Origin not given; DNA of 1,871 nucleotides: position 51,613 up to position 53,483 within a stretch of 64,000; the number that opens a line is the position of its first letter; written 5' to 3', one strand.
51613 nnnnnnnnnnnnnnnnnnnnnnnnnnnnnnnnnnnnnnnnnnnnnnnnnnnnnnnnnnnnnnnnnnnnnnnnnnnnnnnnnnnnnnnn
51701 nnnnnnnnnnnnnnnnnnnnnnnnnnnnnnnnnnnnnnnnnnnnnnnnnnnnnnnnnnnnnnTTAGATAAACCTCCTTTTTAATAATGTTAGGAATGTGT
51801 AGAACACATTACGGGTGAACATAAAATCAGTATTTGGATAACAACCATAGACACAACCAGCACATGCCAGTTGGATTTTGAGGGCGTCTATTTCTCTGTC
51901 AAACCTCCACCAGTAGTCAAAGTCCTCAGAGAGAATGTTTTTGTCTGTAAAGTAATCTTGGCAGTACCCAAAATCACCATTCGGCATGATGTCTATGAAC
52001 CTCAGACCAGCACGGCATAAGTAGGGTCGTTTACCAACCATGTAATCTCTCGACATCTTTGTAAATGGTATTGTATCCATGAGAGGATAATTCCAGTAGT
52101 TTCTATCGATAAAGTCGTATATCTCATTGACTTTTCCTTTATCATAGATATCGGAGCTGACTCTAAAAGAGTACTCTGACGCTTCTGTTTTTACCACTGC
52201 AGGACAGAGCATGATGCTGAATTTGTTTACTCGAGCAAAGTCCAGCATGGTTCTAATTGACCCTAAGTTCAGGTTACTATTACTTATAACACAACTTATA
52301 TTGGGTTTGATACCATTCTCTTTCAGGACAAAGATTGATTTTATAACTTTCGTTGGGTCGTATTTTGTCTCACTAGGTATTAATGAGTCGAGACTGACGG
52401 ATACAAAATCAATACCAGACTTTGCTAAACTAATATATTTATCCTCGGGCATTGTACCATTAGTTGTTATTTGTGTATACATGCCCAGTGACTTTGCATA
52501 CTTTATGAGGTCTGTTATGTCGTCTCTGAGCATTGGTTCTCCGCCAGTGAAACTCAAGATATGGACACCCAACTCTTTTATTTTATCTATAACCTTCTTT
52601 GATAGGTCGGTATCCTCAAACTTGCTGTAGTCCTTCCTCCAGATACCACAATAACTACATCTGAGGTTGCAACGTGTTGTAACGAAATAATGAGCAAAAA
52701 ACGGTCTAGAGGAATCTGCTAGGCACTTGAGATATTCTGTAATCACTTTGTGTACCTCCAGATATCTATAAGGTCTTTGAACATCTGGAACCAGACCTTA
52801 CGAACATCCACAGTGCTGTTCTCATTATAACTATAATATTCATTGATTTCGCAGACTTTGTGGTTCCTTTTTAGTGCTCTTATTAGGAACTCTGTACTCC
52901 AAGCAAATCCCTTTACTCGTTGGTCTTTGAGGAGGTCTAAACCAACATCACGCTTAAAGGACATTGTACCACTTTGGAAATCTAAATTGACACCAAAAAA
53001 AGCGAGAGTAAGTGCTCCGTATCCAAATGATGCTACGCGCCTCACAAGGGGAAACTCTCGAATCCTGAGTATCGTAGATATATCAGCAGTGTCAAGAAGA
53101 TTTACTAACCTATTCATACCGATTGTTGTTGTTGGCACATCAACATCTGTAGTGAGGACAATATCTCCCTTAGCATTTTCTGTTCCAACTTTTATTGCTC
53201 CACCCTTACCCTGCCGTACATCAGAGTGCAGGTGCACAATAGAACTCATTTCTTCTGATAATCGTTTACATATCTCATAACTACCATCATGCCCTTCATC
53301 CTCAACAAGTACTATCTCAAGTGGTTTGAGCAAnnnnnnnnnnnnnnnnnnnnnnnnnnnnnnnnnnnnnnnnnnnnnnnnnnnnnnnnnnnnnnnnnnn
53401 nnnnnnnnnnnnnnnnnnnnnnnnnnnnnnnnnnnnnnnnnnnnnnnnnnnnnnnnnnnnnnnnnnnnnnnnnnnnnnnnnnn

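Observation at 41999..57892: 16-kb glycan island lacking the promoter motif and encoding a complete sedoheptulose-7-P to NDP-heptose route with a DUSP-type phosphatase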

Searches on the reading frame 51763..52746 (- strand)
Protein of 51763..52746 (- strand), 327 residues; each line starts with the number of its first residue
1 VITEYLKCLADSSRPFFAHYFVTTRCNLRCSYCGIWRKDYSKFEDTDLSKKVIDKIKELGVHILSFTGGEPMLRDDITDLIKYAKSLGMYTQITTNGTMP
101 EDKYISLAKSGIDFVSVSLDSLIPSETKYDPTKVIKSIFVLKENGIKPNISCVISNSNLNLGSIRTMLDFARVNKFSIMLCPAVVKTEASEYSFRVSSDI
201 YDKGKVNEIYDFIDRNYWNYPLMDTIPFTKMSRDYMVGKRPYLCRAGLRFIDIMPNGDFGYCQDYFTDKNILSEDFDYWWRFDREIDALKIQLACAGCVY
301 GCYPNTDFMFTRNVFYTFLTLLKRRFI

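Call 5: search_protein_families(library=pfam, proteins=[window:51763-52746:-], max_evalue=0.01)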
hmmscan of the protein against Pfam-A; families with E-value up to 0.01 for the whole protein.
window:51763-52746:- (327 aa): 3 families
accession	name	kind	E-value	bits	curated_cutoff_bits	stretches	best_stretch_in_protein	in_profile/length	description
PF04055.27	Radical_SAM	-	1.2e-24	87.7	29.5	1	21-151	2-144/166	Radical SAM superfamily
PF13353.11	Fer4_12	-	2.1e-07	31.7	22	1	23-102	12-96/137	4Fe-4S single cluster domain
PF05240.20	APOBEC_C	-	0.01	16.3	23.6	0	243-295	27-76/78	APOBEC-like C-terminal domain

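Call 6: search_protein_families(library=ncbifam, proteins=[window:51763-52746:-], max_evalue=0.01)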
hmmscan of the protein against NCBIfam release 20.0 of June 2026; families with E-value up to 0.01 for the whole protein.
window:51763-52746:- (327 aa): 76 families (the best 25 are shown)
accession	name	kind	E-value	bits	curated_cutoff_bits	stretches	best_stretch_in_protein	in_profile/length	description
TIGR02668.1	moaA_archaeal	equivalog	3e-24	85.6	325.25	1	21-189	15-192/303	GTP 3',8-cyclase MoaA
TIGR02666.1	moaA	equivalog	3.8e-24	85.3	284.05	1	22-179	16-188/336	GTP 3',8-cyclase MoaA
NF045574.1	sacti_mat_StsB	exception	7.4e-23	81.1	625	1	18-195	98-283/466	StsB family radical SAM/SPASM domain sactipeptide maturase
NF001199.0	PRK00164.2-1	equivalog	1.3e-22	80.3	231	1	22-182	18-186/308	GTP 3',8-cyclase MoaA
TIGR04055.1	rSAM_NirJ2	equivalog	6.9e-21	75.1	500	1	22-282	6-275/326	putative heme d1 biosynthesis radical SAM protein NirJ2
TIGR04545.1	rSAM_ahbD_hemeb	equivalog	1.9e-20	73.6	500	1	21-172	5-163/339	heme b synthase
TIGR04051.1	rSAM_NirJ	equivalog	2.7e-20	72.7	515.45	1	22-177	8-172/354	heme d1 biosynthesis radical SAM protein NirJ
TIGR04546.1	rSAM_ahbC_deAc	equivalog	3.1e-20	72.3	650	1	20-169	43-198/390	12,18-didecarboxysiroheme deacetylase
TIGR04317.1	W_rSAM_matur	equivalog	4.6e-20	72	380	1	22-185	10-185/349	tungsten cofactor oxidoreductase radical SAM maturase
TIGR04347.1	pseudo_SAM_Halo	equivalog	5e-20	72.1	525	1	13-126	36-151/390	TIGR04347 family pseudo-SAM/SPASM protein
NF038283.1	viperin_w_prok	equivalog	1.3e-19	70.4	180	1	20-125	6-120/281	viperin family antiviral radical SAM protein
TIGR04054.1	rSAM_NirJ1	equivalog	1.9e-19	69.5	650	1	20-129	40-152/387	putative heme d1 biosynthesis radical SAM protein NirJ1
TIGR03961.1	rSAM_PTO1314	hypoth_equivalog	3e-18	66.2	306.05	1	6-181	13-188/332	PTO1314 family radical SAM protein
TIGR02109.1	PQQ_syn_pqqE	equivalog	3.2e-18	65.8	381.35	1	22-122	13-116/358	pyrroloquinoline quinone biosynthesis protein PqqE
TIGR04303.1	GeoRSP_rSAM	equivalog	6.9e-16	58.7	400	1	18-177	7-170/325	GeoRSP system radical SAM/SPASM protein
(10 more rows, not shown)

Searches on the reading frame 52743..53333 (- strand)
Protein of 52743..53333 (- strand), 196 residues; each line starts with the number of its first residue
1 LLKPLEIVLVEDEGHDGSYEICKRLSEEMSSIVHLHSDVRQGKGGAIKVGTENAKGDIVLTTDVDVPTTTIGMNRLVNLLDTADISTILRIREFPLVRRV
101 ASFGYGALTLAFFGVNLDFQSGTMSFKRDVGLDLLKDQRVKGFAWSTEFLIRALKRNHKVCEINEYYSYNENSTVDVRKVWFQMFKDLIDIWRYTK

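Call 5: search_protein_families(library=pfam, proteins=[window:52743-53333:-], max_evalue=0.01)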
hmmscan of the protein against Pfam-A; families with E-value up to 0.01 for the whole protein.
window:52743-53333:- (196 aa): 1 family
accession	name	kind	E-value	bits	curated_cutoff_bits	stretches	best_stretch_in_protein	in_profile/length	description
PF00535.33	Glycos_transf_2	-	2e-10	41.3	23.3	1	3-82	26-105/168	Glycosyl transferase family 2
